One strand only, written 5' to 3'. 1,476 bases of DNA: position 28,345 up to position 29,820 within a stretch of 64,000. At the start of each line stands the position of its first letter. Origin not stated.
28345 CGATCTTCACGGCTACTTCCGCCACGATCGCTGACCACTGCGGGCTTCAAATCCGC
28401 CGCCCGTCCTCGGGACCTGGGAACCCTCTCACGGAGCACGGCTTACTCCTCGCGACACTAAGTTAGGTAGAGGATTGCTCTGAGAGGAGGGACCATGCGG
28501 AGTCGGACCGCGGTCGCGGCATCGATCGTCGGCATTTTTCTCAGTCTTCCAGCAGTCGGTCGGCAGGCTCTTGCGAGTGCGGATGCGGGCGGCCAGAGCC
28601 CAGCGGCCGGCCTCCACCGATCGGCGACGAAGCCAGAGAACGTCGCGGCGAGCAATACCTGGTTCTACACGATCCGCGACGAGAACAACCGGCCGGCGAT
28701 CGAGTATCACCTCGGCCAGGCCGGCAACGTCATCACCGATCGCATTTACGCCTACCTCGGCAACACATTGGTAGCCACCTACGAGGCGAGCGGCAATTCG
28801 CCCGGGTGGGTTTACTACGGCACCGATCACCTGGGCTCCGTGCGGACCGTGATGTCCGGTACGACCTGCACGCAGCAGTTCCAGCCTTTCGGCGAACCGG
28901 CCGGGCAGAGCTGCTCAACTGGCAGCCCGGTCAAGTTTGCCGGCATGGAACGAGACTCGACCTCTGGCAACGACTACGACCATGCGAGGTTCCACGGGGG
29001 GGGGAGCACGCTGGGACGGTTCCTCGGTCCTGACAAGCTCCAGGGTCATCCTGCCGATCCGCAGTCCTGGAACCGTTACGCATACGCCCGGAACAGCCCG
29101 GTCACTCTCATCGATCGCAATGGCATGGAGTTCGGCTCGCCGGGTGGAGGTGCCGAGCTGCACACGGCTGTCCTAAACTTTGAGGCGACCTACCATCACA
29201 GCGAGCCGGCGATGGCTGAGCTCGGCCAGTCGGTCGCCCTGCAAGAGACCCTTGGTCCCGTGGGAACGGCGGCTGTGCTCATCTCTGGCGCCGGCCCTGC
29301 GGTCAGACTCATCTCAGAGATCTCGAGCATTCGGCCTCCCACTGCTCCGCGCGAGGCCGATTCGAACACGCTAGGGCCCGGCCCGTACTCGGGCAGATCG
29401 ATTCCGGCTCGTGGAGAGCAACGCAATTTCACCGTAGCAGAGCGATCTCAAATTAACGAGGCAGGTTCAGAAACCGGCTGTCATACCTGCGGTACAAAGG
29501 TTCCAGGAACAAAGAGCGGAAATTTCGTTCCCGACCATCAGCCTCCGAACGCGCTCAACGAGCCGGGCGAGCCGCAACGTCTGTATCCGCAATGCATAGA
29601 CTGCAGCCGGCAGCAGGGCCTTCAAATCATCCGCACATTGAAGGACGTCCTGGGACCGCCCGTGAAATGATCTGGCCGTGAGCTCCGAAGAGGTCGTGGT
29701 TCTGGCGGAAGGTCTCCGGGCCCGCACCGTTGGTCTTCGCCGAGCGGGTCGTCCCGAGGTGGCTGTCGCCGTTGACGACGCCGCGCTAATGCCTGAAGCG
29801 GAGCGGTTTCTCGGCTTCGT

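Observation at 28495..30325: Stand-alone small Rhs-core toxin with its own signal peptide and an HNH-like tip, upstream of the main rhs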

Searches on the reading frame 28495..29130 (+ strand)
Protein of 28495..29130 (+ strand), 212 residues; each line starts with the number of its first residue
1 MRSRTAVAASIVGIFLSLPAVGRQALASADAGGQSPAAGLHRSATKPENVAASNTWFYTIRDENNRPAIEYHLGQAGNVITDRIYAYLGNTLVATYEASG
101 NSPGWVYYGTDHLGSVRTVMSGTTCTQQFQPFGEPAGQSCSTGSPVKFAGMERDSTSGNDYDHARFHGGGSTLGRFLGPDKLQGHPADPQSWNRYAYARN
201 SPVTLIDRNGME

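Call 45: find_homologous_proteins(query=window:28495-29130:+, max_evalue=0.00001)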
Query window:28495-29130:+ (212 aa): 75 proteins with E <= 0.00001 among 613 candidates.
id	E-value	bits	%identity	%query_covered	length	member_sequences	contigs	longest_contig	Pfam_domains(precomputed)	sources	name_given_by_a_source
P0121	9.6e-49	184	50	83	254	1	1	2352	PF25023.2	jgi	jgi:RHS repeat-associated protein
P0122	2.1e-36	144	49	69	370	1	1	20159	-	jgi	jgi:RHS repeat-associated protein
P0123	2.7e-32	130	52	59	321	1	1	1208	-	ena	-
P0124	7.6e-32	129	50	60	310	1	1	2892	-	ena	-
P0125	6.6e-30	122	46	72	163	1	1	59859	-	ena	-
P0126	8.5e-29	119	52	60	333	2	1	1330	-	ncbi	ncbi:MAG: RHS repeat-associated core domain-containing protein, partial [bacterium]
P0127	1.5e-26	111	42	74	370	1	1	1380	-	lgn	-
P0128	3.9e-24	103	41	73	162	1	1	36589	PF25023.2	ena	-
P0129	4.5e-23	100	41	73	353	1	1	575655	PF25023.2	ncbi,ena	-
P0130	4.8e-23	100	46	60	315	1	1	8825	PF25023.2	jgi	jgi:RHS repeat-associated protein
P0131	1.2e-22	99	45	61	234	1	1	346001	PF25023.2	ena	-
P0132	2.3e-22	98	49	54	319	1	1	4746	PF14040.12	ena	-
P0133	3.1e-22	97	40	72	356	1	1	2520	PF25023.2,PF24096.3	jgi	jgi:RHS repeat-associated protein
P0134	2.8e-21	94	58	41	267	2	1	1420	-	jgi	jgi:RHS repeat-associated protein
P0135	5.6e-21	93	47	52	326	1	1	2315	-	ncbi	ncbi:MAG: RHS repeat domain-containing protein, partial [Methyloceanibacter sp.]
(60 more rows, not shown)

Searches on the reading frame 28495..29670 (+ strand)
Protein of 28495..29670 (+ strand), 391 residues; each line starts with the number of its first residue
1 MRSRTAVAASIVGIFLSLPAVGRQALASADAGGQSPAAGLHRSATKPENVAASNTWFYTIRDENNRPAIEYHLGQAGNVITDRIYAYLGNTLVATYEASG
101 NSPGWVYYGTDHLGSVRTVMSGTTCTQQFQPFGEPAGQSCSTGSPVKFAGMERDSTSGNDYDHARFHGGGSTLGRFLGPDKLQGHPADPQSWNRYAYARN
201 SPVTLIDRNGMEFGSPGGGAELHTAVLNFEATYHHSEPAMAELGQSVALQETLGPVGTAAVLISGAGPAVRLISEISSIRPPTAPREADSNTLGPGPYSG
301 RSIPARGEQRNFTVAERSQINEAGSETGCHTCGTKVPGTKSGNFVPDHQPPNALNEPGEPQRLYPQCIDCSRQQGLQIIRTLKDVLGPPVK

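Call 4: search_protein_families(library=pfam, proteins=[window:28495-29670:+], max_evalue=0.1)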
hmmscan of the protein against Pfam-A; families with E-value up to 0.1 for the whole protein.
window:28495-29670:+ (391 aa): 0 families

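Call 5: search_protein_families(library=ncbifam, proteins=[window:28495-29670:+], max_evalue=0.1)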
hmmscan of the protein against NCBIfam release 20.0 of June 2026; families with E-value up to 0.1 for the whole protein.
window:28495-29670:+ (391 aa): 1 family
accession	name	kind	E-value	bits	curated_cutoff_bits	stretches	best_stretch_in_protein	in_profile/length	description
TIGR03696.1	Rhs_assc_core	domain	3.2e-12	46.8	32.5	1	130-211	2-76/76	RHS repeat-associated core domain-containing protein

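Call 22: find_encoding_contigs(protein=window:28495-29670:+, flank=10000, max_places=4)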
Protein window:28495-29670:+ (391 aa): no gene with exactly this product is on record in the collection.

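Call 27: find_related_loci(query=window:28495-29667:+, collection=genome_contigs, flank=10000)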
Query window:28495-29667:+ (391 aa) in genome_contigs; peptide patterns used: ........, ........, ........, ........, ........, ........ (x = any residue, [..] = any of these).
113 stretches matched a pattern; 57 encode a relative of the query (tblastn E <= 1e-3); 56 distinct loci.
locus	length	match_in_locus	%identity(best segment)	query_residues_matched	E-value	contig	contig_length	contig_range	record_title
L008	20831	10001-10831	39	85-378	2e-49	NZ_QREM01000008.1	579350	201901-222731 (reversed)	Xanthomonas arboricola strain NL_P126 scaffold1.2_X.arboricola_NL_P126_size1624632, whole genome shotgun sequence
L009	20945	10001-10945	37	71-378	1e-48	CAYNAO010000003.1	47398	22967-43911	MAG TPA_asm: uncultured Candidatus Saccharibacteria bacterium isolate SRP170004_co1_14 genome assembly, contig: NODE_919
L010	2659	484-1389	38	111-378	1e-43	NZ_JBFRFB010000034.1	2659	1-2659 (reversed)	Microvirga sp. 2YAF29 SCAFFOLD_33, whole genome shotgun sequence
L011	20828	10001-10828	36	107-383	3e-42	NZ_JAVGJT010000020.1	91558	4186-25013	Pseudoxanthomonas sp. UTMC 1351 Scaffold17_1, whole genome shotgun sequence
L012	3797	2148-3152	33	58-383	1e-40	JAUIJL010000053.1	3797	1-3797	MAG: Thermoanaerobaculia bacterium isolate Co_bin.310 NODE_141500_length_3797_cov_8.919891, whole genome shotgun sequenc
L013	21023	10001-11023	30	3-378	2e-39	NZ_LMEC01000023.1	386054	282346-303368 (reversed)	Massilia sp. Root418 contig_6, whole genome shotgun sequence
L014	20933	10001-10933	34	132-384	2e-37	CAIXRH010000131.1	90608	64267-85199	MAG: uncultured proteobacterium isolate LJ-7-9m_bin-1278 genome assembly, contig: bin-1278:131/362, whole genome shotgun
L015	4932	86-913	35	106-383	6e-37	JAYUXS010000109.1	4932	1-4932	MAG: Lysobacterales bacterium isolate GL135_DN_concoct_129 GL135_DN_concoct_129_108, whole genome shotgun sequence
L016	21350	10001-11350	66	80-378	2e-35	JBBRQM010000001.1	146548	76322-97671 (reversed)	MAG: Pyrinomonadales bacterium isolate metawrap_la1_44 W_la1_44_k141_446021L_146548_cov_15.0305, whole genome shotgun se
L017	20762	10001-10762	37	157-375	4e-35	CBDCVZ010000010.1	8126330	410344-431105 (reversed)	MAG: Saprospiraceae bacterium isolate 921b2152-6f96-47fe-8f54-a73ed45dd7d4 genome assembly, contig: contig_10, whole gen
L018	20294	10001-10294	64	287-383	7e-34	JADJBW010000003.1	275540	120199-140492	MAG: Actinomycetota bacterium isolate Aved_18-Q3-R54-62_BAT3C.633 tig00014682-10-2749010, whole genome shotgun sequence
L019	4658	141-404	67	292-379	1e-33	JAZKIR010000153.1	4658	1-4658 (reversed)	MAG: Pseudomonadota bacterium isolate ADI_DC_SW_02_SPN_11032020-bin055 DCSW02SPN_B055_0_000000000153, whole genome shotg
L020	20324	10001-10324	60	282-386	2e-33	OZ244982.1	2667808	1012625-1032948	MAG: Gammaproteobacteria bacterium isolate c50a0692-9ae5-4c27-9875-81729ab4e4f1 genome assembly, chromosome: 1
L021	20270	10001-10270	67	286-375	2e-33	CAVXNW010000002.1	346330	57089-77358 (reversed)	MAG: uncultured Alphaproteobacteria bacterium isolate MFD01872.bin.1.12 genome assembly, contig: contig_112255, whole ge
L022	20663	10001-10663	40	146-383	3e-33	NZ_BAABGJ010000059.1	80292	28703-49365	Variovorax defluvii strain JCM 17804 sequence59, whole genome shotgun sequence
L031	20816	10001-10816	34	107-380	1e-29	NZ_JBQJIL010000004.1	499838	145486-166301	Lysobacter sp. CA199 NODE_4_length_499838_cov_71.728857, whole genome shotgun sequence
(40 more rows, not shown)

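Call 80: find_related_loci(query=window:28495-29667:+, collection=metagenome_contigs, flank=10000)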
Query window:28495-29667:+ (391 aa) in metagenome_contigs; peptide patterns used: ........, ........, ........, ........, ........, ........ (x = any residue, [..] = any of these).
226 stretches matched a pattern; 165 encode a relative of the query (tblastn E <= 1e-3); the best 80 are kept; 80 distinct loci.
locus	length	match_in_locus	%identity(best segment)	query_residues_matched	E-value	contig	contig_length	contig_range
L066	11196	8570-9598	53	52-386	3e-104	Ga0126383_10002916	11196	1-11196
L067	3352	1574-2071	68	45-212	6e-75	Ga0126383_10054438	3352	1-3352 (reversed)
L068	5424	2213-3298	37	54-383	5e-57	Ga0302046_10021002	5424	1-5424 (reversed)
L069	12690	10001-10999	39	76-378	2e-51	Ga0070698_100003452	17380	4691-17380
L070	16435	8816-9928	36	75-378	2e-50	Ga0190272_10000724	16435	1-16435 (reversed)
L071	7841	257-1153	38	106-378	5e-49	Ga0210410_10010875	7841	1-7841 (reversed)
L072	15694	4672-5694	36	23-372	3e-48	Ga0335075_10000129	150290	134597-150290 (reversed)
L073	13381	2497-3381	39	91-388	2e-47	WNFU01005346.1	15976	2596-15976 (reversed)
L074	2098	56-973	40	107-383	7e-48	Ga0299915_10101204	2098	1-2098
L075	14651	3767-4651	38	91-388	2e-46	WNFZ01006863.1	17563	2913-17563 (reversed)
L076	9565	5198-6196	35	71-378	3e-46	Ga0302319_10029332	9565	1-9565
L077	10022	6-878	38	152-384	6e-45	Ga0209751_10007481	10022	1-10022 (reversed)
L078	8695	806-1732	37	83-378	4e-45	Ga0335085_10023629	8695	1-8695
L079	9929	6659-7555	38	107-378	6e-45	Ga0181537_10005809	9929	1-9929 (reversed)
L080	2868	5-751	40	131-388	2e-44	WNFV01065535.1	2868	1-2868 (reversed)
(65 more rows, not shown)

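Call 90: predict_structure(alignment_id=A4)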
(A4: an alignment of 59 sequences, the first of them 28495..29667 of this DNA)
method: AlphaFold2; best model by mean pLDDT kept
length: 391 residues; sequences in the alignment: 59
mean_pLDDT: 65.5   pTM: 0.37
mean pLDDT of the five models: 65.5, 65.2, 65.0, 63.5, 62.7
residues with pLDDT >= 90: 77; 70-90: 113; 50-70: 57; < 50: 144
segments of 3 or more residues with pLDDT < 50: 1-52, 200-211, 213-280
pLDDT, mean of each block of 10 residues (from residue 1): 35 37 40 40 46 63 86 89 91 88 87 83 80 73 69 80 71 58 55 49 45 44 40 32 32 35 36 43 52 86 86 94 96 96 88 63 94 91 82 55
secondary structure, 60 per line:
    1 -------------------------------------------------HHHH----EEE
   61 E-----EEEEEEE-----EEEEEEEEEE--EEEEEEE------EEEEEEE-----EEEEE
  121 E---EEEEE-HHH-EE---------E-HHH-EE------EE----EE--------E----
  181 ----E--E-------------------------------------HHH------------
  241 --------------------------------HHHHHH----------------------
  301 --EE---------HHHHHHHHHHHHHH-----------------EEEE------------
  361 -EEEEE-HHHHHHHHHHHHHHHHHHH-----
elements in order: H50-53 E58-61 E67-73 E79-88 E91-97 E104-110 E116-121 E125-129 H273-278 H314-327 E345-348 E362-366 H368-386

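Call 101: search_protein_families(library=ncbifam, proteins=[L031:4502-9901:+, L031:9920-10834:+, L066:4226-9601:+], max_evalue=0.001)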
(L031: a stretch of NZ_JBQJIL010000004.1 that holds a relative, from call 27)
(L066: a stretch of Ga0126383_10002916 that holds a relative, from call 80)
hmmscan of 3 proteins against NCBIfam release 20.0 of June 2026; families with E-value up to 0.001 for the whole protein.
L031:4502-9901:+ (1800 aa): 1 family
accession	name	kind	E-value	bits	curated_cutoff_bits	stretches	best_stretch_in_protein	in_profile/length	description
TIGR01643.1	YD_repeat_2x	repeat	2.9e-05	24.4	15.8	0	728-764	2-38/42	YD repeat-containing protein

L031:9920-10834:+ (305 aa): 2 families
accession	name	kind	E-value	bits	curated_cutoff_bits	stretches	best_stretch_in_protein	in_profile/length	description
TIGR03696.1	Rhs_assc_core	domain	1e-19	70.8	32.5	1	53-130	1-75/76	RHS repeat-associated core domain-containing protein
NF041261.1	RHS_core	equivalog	1.7e-06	26.2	2000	1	4-121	1133-1252/1261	RHS element core protein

L066:4226-9601:+ (1792 aa): 2 families
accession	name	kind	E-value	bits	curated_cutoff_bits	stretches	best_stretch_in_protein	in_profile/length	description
TIGR01643.1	YD_repeat_2x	repeat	1.4e-17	63.4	15.8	0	1019-1048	1-30/42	YD repeat-containing protein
TIGR03696.1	Rhs_assc_core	domain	5.3e-13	49.3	32.5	1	1527-1610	1-76/76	RHS repeat-associated core domain-containing protein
